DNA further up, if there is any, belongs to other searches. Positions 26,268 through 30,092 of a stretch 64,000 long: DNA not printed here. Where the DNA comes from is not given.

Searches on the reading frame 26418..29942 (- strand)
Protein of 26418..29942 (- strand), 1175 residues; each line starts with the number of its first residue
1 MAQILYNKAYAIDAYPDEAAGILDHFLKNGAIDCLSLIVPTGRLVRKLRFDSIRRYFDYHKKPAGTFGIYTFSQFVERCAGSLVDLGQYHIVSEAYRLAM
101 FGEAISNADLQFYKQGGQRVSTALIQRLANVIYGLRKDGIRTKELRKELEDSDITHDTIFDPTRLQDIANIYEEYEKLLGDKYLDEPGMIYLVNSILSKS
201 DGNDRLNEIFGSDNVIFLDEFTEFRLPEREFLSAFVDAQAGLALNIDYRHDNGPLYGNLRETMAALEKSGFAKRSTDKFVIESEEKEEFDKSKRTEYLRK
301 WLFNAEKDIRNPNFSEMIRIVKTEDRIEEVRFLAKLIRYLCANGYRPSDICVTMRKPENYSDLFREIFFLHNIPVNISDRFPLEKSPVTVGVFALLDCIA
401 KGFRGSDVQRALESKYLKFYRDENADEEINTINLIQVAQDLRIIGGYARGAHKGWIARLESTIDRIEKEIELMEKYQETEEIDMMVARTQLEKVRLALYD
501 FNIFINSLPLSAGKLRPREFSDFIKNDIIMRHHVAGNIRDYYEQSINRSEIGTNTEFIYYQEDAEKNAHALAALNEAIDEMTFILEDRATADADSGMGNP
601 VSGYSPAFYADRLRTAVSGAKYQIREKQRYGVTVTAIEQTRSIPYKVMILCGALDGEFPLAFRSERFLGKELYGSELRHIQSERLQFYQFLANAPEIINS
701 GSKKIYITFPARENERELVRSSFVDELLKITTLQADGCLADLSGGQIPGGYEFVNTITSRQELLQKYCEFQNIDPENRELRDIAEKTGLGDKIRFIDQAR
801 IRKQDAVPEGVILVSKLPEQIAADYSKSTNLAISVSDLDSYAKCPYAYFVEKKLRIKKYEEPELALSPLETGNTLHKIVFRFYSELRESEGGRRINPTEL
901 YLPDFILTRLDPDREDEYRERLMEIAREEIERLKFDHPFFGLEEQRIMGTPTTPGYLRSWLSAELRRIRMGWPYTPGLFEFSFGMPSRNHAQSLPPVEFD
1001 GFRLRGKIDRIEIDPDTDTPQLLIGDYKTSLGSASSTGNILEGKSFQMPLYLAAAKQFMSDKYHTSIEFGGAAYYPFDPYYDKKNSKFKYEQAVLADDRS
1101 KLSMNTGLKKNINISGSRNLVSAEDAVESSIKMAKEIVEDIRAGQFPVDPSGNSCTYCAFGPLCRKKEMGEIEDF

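Call 56: search_protein_families(library=padloc, proteins=[window:26418-29942:-], max_evalue=0.001)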
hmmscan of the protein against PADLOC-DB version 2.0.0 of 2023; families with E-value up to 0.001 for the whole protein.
window:26418-29942:- (1175 aa): 2 families
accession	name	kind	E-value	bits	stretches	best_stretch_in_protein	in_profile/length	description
PDLC00943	Cas4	-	0.00011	20.2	0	1092-1164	105-178/180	CRISPR-associated protein Cas4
PDLC01447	Cas4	-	0.00033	19.2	0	1123-1167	116-160/161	"CAS-I,CAS-II,CAS-III,CAS-IV,CAS-V,CAS-VI; acquisition_associated"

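Call 57: search_protein_families(library=pfam, proteins=[window:26418-29942:-], max_evalue=0.001)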
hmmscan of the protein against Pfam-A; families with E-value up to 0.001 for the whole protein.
window:26418-29942:- (1175 aa): 3 families
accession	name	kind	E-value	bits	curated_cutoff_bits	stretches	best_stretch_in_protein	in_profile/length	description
PF12705.13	PDDEXK_1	-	1.8e-31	110.4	22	1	833-1165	2-247/247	PD-(D/E)XK nuclease superfamily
PF21445.3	ADDB_N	-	3.5e-08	33.4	26.6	1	109-267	102-259/290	ADDB, N-terminal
PF13361.12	UvrD_C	-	4.6e-07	30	25.6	1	308-419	32-142/350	UvrD-like helicase C-terminal domain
